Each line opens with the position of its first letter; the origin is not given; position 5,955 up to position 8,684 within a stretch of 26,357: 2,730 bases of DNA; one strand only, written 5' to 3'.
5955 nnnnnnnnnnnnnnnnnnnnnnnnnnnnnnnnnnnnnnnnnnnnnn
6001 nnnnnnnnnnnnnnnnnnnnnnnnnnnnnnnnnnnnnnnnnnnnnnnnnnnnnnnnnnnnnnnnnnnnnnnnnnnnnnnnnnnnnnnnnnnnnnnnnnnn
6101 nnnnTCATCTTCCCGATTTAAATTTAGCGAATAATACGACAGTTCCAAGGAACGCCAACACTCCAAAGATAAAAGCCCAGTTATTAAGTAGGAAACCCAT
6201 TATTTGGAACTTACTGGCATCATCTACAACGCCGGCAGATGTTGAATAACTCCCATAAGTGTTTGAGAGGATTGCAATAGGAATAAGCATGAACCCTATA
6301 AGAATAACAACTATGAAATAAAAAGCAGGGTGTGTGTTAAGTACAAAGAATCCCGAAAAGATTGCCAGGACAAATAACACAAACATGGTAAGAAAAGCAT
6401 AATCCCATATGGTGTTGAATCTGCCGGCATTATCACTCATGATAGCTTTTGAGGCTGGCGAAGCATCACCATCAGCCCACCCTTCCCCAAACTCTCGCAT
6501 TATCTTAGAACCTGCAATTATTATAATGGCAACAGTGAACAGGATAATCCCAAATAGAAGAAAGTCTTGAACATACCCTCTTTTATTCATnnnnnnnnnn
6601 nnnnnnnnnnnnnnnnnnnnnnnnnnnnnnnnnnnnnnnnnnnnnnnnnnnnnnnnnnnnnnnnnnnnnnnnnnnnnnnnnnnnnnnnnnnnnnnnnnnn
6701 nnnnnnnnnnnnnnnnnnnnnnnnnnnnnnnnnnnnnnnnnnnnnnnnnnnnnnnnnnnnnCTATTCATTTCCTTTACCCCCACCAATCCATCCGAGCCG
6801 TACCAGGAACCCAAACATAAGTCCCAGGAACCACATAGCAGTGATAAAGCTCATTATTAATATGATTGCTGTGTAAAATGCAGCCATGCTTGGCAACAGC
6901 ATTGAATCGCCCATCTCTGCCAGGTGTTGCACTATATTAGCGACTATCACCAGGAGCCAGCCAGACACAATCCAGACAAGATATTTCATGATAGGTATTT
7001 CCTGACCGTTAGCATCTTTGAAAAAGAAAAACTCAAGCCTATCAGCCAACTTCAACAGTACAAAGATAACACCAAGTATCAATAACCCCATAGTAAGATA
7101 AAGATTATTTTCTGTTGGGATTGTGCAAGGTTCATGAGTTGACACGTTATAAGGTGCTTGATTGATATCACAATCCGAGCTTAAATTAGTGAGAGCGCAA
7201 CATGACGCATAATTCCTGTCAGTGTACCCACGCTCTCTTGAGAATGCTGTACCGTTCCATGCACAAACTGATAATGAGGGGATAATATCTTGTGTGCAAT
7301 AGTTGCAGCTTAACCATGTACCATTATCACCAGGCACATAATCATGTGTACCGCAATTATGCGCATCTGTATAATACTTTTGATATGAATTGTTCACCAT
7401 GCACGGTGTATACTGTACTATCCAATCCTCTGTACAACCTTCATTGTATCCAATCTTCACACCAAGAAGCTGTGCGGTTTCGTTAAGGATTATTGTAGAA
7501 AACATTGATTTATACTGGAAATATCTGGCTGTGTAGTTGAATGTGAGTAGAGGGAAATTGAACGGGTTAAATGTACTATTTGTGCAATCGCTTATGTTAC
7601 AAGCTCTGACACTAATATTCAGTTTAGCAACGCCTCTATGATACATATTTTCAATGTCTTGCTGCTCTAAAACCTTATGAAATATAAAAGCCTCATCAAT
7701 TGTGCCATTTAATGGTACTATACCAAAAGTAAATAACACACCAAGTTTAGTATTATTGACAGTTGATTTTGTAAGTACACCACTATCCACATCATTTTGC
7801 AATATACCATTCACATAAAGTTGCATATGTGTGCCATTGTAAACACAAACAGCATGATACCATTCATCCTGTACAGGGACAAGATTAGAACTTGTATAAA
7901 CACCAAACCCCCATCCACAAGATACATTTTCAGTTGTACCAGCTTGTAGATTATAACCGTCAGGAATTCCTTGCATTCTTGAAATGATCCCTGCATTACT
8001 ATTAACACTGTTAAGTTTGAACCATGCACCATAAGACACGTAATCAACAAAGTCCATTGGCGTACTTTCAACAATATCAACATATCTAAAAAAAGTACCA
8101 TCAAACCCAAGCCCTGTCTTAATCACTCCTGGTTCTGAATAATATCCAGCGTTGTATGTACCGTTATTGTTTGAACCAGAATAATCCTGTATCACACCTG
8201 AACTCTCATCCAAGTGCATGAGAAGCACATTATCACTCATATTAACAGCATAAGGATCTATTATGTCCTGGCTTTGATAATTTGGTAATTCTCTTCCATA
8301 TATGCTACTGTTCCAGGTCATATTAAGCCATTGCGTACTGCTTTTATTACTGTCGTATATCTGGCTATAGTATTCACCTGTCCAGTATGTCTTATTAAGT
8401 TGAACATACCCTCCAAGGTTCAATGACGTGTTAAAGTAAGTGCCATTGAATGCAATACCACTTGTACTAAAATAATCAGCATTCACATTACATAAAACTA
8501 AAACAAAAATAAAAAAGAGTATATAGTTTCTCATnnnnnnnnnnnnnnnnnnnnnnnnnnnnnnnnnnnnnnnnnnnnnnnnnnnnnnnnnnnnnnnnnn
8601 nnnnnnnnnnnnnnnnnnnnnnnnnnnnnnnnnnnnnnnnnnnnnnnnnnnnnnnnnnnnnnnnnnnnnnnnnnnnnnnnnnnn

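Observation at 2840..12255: Three putative virion proteins carry prepilin-type class III leaders: a virus possibly matured by the host prepilin peptidase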

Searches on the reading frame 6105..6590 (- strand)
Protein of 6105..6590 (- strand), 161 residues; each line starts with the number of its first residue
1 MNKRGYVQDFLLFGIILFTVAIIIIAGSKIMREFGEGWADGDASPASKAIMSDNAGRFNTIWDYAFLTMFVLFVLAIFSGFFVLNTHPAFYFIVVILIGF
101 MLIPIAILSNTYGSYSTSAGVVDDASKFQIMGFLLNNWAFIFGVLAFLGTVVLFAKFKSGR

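Call 5: search_protein_families(library=pfam, proteins=[window:6105-6590:-], max_evalue=0.1)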
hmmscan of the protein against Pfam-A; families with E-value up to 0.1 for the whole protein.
window:6105-6590:- (161 aa): 0 families

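Call 23: search_protein_families(library=pfam, proteins=[window:6105-6590:-], max_evalue=10)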
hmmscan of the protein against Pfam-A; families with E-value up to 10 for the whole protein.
window:6105-6590:- (161 aa): 5 families
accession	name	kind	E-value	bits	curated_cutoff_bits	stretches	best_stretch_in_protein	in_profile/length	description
PF16080.10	Phage_holin_2_3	-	0.16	12.4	28.8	1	130-153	17-41/56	Bacteriophage holin family HP1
PF23960.2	DUF7289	-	0.45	10.5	27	1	11-33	11-33/238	Family of unknown function (DUF7289)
PF02038.21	ATP1G1_PLM_MAT8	-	1.1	9.1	26.9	1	11-34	18-41/48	ATP1G1/PLM/MAT8 family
PF00487.30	FA_desaturase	-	2.9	8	29.7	1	55-117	127-187/253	Fatty acid desaturase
PF05620.16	TMEM208_SND2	-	3.2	8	22.9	1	20-101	53-134/167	SRP-independent targeting protein 2/TMEM208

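Call 24: search_protein_families(library=ncbifam, proteins=[window:6105-6590:-], max_evalue=10)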
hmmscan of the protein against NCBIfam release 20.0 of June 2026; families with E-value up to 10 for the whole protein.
window:6105-6590:- (161 aa): 3 families
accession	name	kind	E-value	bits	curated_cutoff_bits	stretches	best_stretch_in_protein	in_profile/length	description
NF011343.0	PRK14760.1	equivalog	0.043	13.8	54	1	15-29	6-20/24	protein YoaJ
NF004371.0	PRK05740.1-1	equivalog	0.06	13.5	109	1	58-108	9-59/126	preprotein translocase subunit SecE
NF033218.1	anchor_AmaP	equivalog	4.1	7.2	55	1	11-84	10-69/166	alkaline shock response membrane anchor protein AmaP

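Call 48: search_protein_families(library=phrogs, proteins=[window:6105-6590:-], max_evalue=0.01)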
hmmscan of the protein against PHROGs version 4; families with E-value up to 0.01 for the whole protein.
window:6105-6590:- (161 aa): 1 family
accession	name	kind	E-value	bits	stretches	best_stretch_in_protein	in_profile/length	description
phrog_27828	-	unknown function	0.0047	18.1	1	76-154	11-90/117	-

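Call 50: find_homologous_proteins(query=window:6105-6590:-, max_evalue=0.001)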
Query window:6105-6590:- (161 aa): 5 proteins with E <= 0.001 among 154 candidates.
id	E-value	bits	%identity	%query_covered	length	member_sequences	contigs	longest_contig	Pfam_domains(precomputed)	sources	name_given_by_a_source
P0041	2.3e-96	338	100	100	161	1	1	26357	-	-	-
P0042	3.3e-66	240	73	99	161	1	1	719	-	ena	-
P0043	1.8e-49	186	56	99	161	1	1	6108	-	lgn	-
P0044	5.0e-47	178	53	99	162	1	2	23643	-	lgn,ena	-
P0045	6.1e-47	177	56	99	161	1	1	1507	-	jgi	jgi:hypothetical protein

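Call 56: find_encoding_contigs(protein=P0043, flank=10000, max_places=2)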
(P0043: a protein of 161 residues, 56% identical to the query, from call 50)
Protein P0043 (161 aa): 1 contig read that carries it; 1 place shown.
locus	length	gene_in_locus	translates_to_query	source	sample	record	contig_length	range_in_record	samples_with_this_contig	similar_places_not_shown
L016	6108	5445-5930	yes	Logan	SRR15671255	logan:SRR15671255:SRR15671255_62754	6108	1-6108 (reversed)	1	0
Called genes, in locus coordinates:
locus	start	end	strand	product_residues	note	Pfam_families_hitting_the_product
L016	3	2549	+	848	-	?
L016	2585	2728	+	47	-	-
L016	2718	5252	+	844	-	PF13385:Laminin_G_3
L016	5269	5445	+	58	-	-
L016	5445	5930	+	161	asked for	-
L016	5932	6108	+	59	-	?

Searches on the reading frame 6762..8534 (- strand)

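Call 5: search_protein_families(library=pfam, proteins=[window:6762-8534:-], max_evalue=0.1)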
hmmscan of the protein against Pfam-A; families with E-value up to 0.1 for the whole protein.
window:6762-8534:- (590 aa): 3 families
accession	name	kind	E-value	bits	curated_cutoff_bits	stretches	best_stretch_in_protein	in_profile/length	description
PF13385.13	Laminin_G_3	-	2.3e-16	60.7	27.6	1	151-294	6-150/151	Concanavalin A-like lectin/glucanases superfamily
PF06439.18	3keto-disac_hyd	-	0.0011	19.5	26.8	1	172-252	60-154/187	3-keto-disaccharide hydrolase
PF03619.22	Solute_trans_a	-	0.02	14.6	24.9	1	527-574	138-185/267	Organic solute transporter Ostalpha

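Call 48: search_protein_families(library=phrogs, proteins=[window:6762-8534:-], max_evalue=0.01)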
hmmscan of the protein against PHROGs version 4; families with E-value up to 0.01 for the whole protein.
window:6762-8534:- (590 aa): 1 family
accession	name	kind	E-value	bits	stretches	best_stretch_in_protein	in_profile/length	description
phrog_3545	-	unknown function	1.4e-05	24.3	1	95-250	745-922/1115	-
